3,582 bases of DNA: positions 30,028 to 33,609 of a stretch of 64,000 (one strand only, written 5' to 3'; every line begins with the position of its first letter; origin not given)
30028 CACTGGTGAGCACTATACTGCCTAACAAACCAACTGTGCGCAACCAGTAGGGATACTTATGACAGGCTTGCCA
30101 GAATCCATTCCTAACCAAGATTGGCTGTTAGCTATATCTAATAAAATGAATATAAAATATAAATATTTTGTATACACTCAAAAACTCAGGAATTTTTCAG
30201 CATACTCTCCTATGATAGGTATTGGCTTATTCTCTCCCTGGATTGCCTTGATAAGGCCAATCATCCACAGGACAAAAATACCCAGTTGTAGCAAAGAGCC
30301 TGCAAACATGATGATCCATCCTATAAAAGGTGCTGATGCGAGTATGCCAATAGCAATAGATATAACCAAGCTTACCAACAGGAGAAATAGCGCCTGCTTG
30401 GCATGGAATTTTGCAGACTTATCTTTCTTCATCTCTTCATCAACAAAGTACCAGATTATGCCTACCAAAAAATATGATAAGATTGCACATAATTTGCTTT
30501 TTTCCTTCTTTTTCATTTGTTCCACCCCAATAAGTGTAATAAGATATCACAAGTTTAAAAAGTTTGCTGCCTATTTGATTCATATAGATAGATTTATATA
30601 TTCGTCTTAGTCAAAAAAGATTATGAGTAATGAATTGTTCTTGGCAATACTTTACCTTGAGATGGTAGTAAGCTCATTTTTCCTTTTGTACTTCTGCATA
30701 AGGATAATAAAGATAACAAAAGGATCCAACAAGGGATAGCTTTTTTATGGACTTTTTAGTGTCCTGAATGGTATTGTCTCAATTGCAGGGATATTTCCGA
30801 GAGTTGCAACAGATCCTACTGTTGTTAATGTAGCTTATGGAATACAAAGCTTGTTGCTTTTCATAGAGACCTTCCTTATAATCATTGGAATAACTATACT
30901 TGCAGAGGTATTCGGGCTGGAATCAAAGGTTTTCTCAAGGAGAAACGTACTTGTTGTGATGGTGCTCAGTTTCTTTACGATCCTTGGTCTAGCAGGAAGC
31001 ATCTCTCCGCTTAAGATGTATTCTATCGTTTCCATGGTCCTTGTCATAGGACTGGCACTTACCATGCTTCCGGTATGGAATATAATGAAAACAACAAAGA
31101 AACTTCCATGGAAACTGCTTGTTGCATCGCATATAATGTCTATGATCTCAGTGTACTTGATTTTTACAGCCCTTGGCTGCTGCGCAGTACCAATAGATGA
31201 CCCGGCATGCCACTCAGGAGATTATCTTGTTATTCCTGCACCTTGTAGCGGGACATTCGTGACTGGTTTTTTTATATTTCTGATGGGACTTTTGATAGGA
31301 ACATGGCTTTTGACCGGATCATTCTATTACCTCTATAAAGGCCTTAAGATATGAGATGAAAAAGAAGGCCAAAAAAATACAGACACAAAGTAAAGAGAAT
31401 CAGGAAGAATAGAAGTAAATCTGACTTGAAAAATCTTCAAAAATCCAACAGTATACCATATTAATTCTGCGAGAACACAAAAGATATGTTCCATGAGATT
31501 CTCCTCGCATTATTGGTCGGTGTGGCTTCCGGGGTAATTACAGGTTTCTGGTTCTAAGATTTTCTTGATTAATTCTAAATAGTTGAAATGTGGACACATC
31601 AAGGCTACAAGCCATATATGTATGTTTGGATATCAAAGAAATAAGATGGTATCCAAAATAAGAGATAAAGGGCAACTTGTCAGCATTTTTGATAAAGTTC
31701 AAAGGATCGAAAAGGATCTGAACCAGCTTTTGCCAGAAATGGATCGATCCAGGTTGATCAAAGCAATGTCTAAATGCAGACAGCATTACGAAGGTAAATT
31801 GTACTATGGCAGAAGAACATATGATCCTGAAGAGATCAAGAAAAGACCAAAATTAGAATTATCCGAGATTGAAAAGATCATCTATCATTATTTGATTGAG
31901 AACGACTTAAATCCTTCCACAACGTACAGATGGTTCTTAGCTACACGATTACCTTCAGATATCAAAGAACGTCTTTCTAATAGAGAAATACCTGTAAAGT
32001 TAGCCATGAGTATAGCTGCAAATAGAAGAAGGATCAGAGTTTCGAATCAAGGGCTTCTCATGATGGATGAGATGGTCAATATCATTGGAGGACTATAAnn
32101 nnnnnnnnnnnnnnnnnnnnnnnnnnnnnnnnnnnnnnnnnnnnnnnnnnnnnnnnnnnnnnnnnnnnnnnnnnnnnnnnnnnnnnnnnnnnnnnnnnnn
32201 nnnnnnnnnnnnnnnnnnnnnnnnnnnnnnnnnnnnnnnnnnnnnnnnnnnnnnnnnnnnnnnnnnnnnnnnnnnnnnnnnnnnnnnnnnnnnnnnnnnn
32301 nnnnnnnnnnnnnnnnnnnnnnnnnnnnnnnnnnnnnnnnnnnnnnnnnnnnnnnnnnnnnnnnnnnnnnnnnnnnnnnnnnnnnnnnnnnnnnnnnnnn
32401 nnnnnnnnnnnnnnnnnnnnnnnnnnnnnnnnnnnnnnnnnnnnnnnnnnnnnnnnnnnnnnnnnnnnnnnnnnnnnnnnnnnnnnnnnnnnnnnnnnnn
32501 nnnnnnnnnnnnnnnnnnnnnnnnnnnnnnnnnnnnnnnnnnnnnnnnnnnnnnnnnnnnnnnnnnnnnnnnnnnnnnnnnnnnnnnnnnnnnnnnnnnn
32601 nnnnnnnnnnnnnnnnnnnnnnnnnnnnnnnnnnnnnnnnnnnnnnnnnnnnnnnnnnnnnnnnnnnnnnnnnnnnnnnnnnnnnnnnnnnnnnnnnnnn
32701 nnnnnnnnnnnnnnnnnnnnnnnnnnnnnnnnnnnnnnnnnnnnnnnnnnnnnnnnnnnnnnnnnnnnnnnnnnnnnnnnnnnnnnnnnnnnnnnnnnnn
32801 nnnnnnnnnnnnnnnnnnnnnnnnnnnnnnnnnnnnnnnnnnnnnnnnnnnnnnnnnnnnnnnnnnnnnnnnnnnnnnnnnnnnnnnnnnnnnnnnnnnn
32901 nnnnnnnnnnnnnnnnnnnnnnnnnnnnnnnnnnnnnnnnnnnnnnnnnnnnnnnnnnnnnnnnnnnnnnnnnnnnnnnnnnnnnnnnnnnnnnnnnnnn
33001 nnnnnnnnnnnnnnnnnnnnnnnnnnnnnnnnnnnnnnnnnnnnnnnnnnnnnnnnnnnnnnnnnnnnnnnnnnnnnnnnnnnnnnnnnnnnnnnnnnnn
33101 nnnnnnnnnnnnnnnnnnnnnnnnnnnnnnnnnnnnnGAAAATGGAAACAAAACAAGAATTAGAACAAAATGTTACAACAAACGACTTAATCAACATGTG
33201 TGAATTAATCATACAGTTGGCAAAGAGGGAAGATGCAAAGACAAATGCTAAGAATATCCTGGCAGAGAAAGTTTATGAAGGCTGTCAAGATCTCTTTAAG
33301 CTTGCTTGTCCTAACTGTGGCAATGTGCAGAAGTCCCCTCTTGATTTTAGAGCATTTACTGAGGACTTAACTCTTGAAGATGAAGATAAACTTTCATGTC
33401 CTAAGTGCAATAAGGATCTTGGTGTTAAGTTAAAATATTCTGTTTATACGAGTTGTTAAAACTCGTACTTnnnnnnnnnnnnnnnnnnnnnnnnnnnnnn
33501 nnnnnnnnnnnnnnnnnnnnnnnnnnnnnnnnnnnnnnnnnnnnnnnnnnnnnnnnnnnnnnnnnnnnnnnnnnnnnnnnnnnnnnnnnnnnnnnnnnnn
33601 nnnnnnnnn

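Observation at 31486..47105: About 15.6-kb AT-rich integrated element carrying two recombinases, its own replicase and a surface-protein cargo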

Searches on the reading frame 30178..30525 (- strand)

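Call 6: search_protein_families(library=pfam, proteins=[window:30178-30525:-], max_evalue=0.01)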
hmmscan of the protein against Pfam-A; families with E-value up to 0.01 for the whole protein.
window:30178-30525:- (115 aa): 1 family
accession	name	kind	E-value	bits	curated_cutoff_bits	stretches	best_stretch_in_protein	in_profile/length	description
PF09685.15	DUF4870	-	3e-06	27.6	25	1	17-105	21-103/107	Domain of unknown function (DUF4870)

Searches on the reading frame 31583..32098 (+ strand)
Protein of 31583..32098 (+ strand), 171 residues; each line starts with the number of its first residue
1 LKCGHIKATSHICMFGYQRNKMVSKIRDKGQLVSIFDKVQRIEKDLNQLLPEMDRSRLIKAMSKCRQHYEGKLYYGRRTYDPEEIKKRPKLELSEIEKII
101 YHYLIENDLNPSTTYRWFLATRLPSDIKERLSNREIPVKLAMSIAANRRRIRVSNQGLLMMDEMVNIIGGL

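Call 5: search_protein_families(library=pfam, proteins=[window:31583-32098:+], max_evalue=0.01)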
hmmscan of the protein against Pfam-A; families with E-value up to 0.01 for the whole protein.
window:31583-32098:+ (171 aa): 1 family
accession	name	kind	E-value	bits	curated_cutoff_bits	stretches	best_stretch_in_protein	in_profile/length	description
PF04016.18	DUF364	-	0.0058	16.7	23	1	5-61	7-62/147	Putative heavy-metal chelation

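Call 29: search_protein_families(library=phrogs, proteins=[window:31583-32098:+], max_evalue=0.01)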
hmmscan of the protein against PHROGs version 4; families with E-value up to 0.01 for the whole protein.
window:31583-32098:+ (171 aa): 0 families

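Call 30: search_protein_families(library=padloc, proteins=[window:31583-32098:+], max_evalue=0.01)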
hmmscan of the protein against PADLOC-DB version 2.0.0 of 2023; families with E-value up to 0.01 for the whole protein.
window:31583-32098:+ (171 aa): 0 families

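Call 33: search_protein_families(library=ncbifam, proteins=[window:31583-32098:+], max_evalue=0.001)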
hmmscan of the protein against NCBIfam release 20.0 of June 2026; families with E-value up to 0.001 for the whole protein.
window:31583-32098:+ (171 aa): 0 families

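Call 79: search_solved_structures(query=window:31640-32098:+, max_evalue=1)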
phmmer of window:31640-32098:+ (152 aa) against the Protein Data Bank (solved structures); distinct sequences matched with E-value up to 1: 1.
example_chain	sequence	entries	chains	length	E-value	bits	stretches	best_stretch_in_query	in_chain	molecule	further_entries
7r1z_C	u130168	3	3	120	0.96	12.6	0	45-107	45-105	NbArc-C11 | Chains: C | anti-Arc nanobody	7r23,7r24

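Call 85: predict_structure(protein=window:31640-32098:+)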
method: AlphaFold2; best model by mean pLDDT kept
length: 152 residues; sequences in the alignment: 1
mean_pLDDT: 66.6   pTM: 0.59
mean pLDDT of the five models: 66.6, 43.7, 42.5, 37.6, 34.9
residues with pLDDT >= 90: 17; 70-90: 50; 50-70: 48; < 50: 37
segments of 3 or more residues with pLDDT < 50: 1-13, 130-152
pLDDT, mean of each block of 10 residues (from residue 1): 40 65 90 85 88 62 55 83 91 83 67 60 56 39 42 28
secondary structure, 60 per line:
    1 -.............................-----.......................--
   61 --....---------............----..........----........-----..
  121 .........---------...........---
elements in order: H2-30 H36-58 H63-66 H76-87 H92-101 H106-113 H119-129 H139-149

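Call 87: fold_search(model_id=the predicted structure, library=pdb)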
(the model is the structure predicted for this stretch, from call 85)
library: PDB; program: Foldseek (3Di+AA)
matches with E <= 10: 119; with E <= 0.001: 0
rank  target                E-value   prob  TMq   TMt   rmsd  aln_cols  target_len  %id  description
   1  6t1f_D                2.2e+00  0.30  0.29  0.24   7.3        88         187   19  Crystal structure of the C-terminally truncated chromosome-partitioning protein ParB from Caulobacter crescentus compl (released 2020-10-14)
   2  4c0m_A                2.2e+00  0.06  0.18  0.19  14.6       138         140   19  Crystal Structure of the N terminal domain of wild type TRIF (TIR- domain-containing adapter-inducing interferon-beta) (released 2013-12-11)
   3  6t1f_A                2.3e+00  0.16  0.28  0.24  11.7       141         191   18  Crystal structure of the C-terminally truncated chromosome-partitioning protein ParB from Caulobacter crescentus compl (released 2020-10-14)
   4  4c0m_B                2.3e+00  0.06  0.18  0.19  14.5       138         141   19  Crystal Structure of the N terminal domain of wild type TRIF (TIR- domain-containing adapter-inducing interferon-beta) (released 2013-12-11)
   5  9cl0_A                2.4e+00  0.08  0.22  0.12  15.3       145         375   14  Cryo-EM structure of human XPR1 in presence of inorganic phosphate and phytic acid (released 2025-06-18)
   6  6t1f_C                2.6e+00  0.28  0.29  0.23   7.3        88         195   19  Crystal structure of the C-terminally truncated chromosome-partitioning protein ParB from Caulobacter crescentus compl (released 2020-10-14)
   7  4bsx_A                2.8e+00  0.06  0.19  0.20  14.3       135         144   19  Crystal Structure of the N terminal domain of TRIF (TIR-domain- containing adapter-inducing interferon-beta) (released 2013-12-11)
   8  8i7r_D5               2.8e+00  0.06  0.20  0.22  20.5       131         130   14  In situ structure of axonemal doublet microtubules in mouse sperm with 48-nm repeat (released 2023-10-11)
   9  8to0_AH               3.0e+00  0.07  0.19  0.25  16.1       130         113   16  48-nm repeating structure of doublets from mouse sperm flagella (released 2023-11-01)
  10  8cqo_B                3.0e+00  0.05  0.19  0.17  21.9       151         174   15  Crystal structure of Borrelia burgdorferi paralogous family 12 outer surface protein BBK01 (Se-Met data) (released 2024-03-13)
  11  6t1f_B                3.2e+00  0.38  0.24  0.19   6.9        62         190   19  Crystal structure of the C-terminally truncated chromosome-partitioning protein ParB from Caulobacter crescentus compl (released 2020-10-14)
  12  7rro_C5               3.2e+00  0.08  0.20  0.26  16.7       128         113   13  Structure of the 48-nm repeat doublet microtubule from bovine tracheal cilia (released 2021-10-27)
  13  8x5b_A                3.2e+00  0.06  0.21  0.12  16.5       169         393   12  Cryo-EM structures of human XPR1 in closed states (released 2024-07-03)
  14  8zak_B                3.2e+00  0.04  0.16  0.12  14.8       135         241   11  Crystal structure of the channel protein CorA from Campylobacter jejuni in complex with Ni2+ (released 2024-06-19)
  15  7ng0                  3.4e+00  0.18  0.28  0.22  12.6        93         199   22  Crystal structure of N- and C-terminally truncated Geobacillus thermoleovorans nucleoid occlusion protein Noc (released 2021-02-17)
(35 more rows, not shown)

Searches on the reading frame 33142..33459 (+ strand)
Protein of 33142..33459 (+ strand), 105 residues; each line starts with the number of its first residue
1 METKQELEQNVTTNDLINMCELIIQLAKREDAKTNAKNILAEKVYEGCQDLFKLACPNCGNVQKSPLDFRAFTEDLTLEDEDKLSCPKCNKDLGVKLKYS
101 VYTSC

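Call 5: search_protein_families(library=pfam, proteins=[window:33142-33459:+], max_evalue=0.01)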
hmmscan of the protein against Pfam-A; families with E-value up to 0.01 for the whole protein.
window:33142-33459:+ (105 aa): 9 families
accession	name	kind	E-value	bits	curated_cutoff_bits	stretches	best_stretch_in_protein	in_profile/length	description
PF11648.16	RIG-I_C-RD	-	0.001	19.7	25.6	0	78-100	52-74/117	C-terminal domain of RIG-I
PF21817.3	CapR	-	0.0012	19.5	24.2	0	44-66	23-46/67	CapR homology domain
PF15801.11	zf-C6H2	-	0.0013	19.3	30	0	81-92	10-21/47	zf-MYND-like zinc finger, mRNA-binding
PF24460.1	DUF7575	-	0.0013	18.5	28.5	0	55-62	5-12/28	Domain of unknown function (DUF7575)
PF23454.1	Zn_ribbon_Brz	-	0.0016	19.4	27.9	0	82-97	4-19/58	Transcriptional regulator Brz zinc beta ribbon domain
PF23548.1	Zn_ribbon_FGT1_2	-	0.0031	17.5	27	0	83-95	20-32/35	FORGETTER1 second zinc ribbon domain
PF13248.11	Zn_ribbon_3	-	0.0035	17.2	27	0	54-62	3-11/26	zinc-ribbon domain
PF05876.18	GpA_ATPase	-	0.0076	16.4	25.6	1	41-91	182-231/247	Phage terminase large subunit gpA, ATPase domain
PF09723.15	Zn_ribbon_8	-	0.0088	16.5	34.4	0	77-91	20-34/41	Zinc ribbon domain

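Call 29: search_protein_families(library=phrogs, proteins=[window:33142-33459:+], max_evalue=0.01)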
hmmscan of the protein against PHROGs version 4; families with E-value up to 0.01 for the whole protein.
window:33142-33459:+ (105 aa): 2 families
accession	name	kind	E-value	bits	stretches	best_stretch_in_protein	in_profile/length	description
phrog_6504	-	unknown function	0.0023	19.1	1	54-104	8-55/61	-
phrog_20409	-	unknown function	0.0044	18.4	0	82-105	4-27/77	-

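Call 30: search_protein_families(library=padloc, proteins=[window:33142-33459:+], max_evalue=0.01)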
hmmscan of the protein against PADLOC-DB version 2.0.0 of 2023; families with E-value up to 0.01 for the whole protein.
window:33142-33459:+ (105 aa): 0 families
